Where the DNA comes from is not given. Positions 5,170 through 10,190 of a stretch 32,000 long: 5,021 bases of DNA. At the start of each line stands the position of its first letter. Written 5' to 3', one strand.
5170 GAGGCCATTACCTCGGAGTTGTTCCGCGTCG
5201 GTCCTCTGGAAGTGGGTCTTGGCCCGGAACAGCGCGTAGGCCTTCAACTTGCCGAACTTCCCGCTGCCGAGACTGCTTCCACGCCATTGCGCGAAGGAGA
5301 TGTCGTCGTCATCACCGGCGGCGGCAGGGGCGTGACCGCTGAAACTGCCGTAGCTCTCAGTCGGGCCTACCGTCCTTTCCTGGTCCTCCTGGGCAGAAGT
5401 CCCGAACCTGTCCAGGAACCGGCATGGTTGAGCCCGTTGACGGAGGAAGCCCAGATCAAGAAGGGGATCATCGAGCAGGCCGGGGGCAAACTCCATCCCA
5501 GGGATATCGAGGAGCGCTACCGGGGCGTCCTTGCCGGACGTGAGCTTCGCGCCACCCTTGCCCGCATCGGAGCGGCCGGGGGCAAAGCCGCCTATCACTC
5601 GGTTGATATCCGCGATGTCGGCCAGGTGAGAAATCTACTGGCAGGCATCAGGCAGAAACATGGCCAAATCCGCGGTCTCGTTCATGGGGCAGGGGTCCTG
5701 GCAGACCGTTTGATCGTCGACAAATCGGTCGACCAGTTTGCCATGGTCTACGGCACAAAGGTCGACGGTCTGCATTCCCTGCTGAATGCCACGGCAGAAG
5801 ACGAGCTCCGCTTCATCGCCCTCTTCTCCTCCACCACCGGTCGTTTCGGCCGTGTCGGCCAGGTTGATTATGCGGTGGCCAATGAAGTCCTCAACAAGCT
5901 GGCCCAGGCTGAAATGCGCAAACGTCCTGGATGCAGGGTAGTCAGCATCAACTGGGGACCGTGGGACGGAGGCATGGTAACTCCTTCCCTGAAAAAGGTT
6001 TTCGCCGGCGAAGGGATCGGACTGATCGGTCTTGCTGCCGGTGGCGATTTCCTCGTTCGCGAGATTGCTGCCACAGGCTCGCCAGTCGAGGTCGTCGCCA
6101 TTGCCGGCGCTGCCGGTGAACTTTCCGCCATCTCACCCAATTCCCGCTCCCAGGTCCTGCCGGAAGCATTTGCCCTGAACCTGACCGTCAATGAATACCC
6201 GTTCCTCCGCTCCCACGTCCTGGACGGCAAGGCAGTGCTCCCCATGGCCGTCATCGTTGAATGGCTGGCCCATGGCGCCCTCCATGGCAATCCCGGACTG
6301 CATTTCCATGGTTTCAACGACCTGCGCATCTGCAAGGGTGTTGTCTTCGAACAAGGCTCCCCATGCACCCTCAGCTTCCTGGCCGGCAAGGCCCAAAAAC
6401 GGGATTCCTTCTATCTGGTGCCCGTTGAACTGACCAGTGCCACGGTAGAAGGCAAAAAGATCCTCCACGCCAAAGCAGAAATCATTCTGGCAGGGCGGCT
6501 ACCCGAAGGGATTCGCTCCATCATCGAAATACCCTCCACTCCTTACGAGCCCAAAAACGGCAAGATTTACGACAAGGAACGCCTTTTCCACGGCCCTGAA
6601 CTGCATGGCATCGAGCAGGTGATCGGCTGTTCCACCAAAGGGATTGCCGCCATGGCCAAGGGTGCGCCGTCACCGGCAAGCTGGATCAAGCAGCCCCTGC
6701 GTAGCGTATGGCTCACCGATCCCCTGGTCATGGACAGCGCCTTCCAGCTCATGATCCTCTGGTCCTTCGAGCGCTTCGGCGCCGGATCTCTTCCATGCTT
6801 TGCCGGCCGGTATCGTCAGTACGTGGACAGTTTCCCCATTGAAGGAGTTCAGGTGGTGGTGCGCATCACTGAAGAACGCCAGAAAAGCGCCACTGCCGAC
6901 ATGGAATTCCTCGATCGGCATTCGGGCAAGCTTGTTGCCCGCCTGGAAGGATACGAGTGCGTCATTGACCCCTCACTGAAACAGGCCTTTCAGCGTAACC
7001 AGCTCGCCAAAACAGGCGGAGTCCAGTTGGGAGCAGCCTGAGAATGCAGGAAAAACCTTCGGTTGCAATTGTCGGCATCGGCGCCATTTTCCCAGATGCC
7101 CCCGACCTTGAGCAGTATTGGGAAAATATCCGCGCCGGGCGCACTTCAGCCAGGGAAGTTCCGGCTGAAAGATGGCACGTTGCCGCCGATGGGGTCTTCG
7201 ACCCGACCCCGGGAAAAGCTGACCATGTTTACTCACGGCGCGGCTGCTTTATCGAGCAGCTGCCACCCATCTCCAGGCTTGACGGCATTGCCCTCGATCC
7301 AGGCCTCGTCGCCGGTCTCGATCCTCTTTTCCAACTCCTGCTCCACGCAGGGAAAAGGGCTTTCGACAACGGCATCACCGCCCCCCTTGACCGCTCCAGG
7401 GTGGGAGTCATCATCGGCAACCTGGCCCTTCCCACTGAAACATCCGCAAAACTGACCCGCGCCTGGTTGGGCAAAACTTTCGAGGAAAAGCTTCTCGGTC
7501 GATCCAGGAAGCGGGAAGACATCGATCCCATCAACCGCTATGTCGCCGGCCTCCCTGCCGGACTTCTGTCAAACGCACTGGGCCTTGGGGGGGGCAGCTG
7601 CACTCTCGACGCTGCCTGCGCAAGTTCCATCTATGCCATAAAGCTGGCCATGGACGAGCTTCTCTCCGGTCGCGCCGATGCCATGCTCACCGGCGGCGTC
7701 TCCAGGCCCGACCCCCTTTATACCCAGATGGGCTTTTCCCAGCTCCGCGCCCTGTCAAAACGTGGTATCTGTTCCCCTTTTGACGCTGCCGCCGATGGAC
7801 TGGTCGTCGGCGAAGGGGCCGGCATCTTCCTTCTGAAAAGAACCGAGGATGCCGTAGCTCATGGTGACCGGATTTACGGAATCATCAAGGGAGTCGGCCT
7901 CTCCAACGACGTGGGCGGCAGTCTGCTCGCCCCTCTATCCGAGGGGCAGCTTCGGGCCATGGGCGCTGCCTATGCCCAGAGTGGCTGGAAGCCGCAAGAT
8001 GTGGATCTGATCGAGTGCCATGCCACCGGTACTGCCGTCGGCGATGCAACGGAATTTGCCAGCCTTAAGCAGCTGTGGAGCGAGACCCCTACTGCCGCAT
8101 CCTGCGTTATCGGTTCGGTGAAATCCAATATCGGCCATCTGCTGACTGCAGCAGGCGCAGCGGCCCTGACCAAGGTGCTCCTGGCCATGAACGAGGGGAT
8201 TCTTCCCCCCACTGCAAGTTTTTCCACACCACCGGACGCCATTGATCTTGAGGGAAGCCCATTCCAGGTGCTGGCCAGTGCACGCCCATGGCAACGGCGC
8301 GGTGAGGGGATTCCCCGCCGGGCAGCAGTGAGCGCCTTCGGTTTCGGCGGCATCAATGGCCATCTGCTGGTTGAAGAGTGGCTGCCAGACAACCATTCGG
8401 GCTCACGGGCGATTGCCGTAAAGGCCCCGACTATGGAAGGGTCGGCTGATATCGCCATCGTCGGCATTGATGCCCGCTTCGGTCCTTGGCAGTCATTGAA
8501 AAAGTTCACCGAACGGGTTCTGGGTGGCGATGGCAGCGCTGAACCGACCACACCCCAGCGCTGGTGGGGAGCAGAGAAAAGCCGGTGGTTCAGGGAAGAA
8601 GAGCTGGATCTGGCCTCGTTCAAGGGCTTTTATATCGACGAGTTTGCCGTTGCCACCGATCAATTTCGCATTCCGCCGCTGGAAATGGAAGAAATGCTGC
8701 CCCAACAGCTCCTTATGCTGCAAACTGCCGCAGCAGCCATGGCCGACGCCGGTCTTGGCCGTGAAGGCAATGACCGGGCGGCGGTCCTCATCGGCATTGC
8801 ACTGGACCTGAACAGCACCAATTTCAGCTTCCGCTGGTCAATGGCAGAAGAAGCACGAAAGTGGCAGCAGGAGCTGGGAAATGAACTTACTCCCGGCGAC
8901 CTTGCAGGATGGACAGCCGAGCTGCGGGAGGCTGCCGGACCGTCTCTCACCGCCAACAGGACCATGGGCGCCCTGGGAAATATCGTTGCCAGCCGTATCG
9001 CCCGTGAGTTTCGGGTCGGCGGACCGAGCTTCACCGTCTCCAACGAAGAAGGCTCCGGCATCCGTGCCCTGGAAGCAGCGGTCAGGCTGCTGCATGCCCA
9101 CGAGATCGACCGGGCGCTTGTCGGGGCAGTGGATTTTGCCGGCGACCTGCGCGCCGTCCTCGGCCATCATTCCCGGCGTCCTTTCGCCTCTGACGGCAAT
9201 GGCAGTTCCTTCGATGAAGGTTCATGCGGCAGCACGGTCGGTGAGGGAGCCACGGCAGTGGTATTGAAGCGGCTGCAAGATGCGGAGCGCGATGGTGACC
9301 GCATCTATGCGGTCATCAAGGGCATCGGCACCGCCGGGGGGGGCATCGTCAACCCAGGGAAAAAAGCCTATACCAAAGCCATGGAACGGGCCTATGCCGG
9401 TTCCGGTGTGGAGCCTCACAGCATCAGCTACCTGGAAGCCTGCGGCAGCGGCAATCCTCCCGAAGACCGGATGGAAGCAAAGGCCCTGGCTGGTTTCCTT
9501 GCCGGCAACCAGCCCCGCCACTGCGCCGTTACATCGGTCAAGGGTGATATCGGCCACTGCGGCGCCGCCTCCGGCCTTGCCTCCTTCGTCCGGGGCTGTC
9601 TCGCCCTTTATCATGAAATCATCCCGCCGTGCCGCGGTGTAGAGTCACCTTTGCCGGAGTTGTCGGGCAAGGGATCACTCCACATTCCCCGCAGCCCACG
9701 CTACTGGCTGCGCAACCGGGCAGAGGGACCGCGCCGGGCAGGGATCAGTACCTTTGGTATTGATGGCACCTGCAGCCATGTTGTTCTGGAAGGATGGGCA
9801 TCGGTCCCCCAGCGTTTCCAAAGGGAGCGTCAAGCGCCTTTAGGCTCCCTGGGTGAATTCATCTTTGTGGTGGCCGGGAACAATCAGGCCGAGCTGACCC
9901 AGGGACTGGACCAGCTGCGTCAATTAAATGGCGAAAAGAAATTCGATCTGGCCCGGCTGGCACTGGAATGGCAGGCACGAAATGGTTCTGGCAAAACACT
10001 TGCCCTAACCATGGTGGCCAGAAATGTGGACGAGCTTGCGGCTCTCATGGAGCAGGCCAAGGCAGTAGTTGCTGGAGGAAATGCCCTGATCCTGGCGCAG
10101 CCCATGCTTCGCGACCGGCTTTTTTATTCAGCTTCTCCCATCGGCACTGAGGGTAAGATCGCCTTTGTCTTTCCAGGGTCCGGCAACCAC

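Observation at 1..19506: PUFA-synthase-like PKS physically fused with OleABCD and a PPTase in one translationally coupled operon: predicted dedicated polyunsaturated hydrocarbon pathway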

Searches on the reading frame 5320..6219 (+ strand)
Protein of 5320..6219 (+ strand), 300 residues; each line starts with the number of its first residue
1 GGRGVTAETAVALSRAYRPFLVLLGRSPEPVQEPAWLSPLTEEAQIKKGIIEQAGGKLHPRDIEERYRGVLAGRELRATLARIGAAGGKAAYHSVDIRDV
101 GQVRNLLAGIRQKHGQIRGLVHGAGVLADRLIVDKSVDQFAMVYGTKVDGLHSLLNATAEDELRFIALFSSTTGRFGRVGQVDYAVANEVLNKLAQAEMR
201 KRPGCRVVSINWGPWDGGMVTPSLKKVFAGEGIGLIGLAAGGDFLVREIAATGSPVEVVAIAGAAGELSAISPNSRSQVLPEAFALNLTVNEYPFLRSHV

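Call 42: search_protein_families(library=pfam, proteins=[window:5320-6219:+], max_evalue=0.01)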
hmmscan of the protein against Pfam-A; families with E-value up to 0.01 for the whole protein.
window:5320-6219:+ (300 aa): 3 families
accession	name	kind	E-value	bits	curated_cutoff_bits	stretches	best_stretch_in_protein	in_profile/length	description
PF08659.16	KR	-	6.6e-32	111.3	22.6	1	74-216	39-179/180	KR domain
PF00106.31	adh_short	-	3.6e-09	36.8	26.6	1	75-221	36-188/195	short chain dehydrogenase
PF13561.12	adh_short_C2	-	8.8e-08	32.4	27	1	75-195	31-154/236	Enoyl-(Acyl carrier protein) reductase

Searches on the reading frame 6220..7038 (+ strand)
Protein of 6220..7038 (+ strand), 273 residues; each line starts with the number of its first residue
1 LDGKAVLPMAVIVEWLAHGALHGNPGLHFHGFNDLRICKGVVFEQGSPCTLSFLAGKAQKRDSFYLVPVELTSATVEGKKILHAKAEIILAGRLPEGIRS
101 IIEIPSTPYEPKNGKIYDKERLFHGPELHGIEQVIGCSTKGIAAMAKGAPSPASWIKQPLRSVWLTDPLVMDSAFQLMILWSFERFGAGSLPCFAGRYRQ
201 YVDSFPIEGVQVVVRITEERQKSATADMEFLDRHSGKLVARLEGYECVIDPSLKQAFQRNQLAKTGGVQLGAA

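Call 42: search_protein_families(library=pfam, proteins=[window:6220-7038:+], max_evalue=0.01)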
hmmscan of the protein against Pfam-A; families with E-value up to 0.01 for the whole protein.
window:6220-7038:+ (273 aa): 1 family
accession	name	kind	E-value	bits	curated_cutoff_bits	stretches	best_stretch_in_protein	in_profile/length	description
PF14765.12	PS-DH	-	1.2e-08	35.1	23.7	1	120-247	29-156/166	Polyketide synthase dehydratase N-terminal domain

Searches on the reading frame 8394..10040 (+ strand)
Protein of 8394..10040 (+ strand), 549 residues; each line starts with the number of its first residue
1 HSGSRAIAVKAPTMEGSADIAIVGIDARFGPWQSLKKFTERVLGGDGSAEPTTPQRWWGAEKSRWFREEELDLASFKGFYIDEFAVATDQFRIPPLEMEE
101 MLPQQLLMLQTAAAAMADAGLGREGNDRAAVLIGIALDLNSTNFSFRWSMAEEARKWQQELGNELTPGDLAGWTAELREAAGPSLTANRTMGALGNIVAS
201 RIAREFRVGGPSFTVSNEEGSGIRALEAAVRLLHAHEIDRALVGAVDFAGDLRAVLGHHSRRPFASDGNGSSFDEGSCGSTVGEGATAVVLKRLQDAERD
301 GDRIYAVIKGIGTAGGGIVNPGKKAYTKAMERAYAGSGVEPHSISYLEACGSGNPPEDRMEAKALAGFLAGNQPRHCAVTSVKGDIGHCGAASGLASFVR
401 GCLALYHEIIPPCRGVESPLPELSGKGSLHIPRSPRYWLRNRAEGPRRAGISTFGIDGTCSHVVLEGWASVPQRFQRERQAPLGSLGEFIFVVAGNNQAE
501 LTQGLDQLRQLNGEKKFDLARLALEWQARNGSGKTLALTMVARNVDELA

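Call 42: search_protein_families(library=pfam, proteins=[window:8394-10040:+], max_evalue=0.01)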
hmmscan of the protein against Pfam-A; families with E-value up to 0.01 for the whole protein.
window:8394-10040:+ (549 aa): 3 families
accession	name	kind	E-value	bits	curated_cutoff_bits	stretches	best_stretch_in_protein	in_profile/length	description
PF00109.32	ketoacyl-synt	-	4.2e-34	118.7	20.8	1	19-297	3-252/252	Beta-ketoacyl synthase, N-terminal domain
PF02801.28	Ketoacyl-synt_C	-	5.4e-26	91.4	20.8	1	305-416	1-118/119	Beta-ketoacyl synthase, C-terminal domain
PF16197.11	KAsynt_C_assoc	-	5.1e-06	27.3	33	1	425-516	9-88/111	Ketoacyl-synthetase C-terminal extension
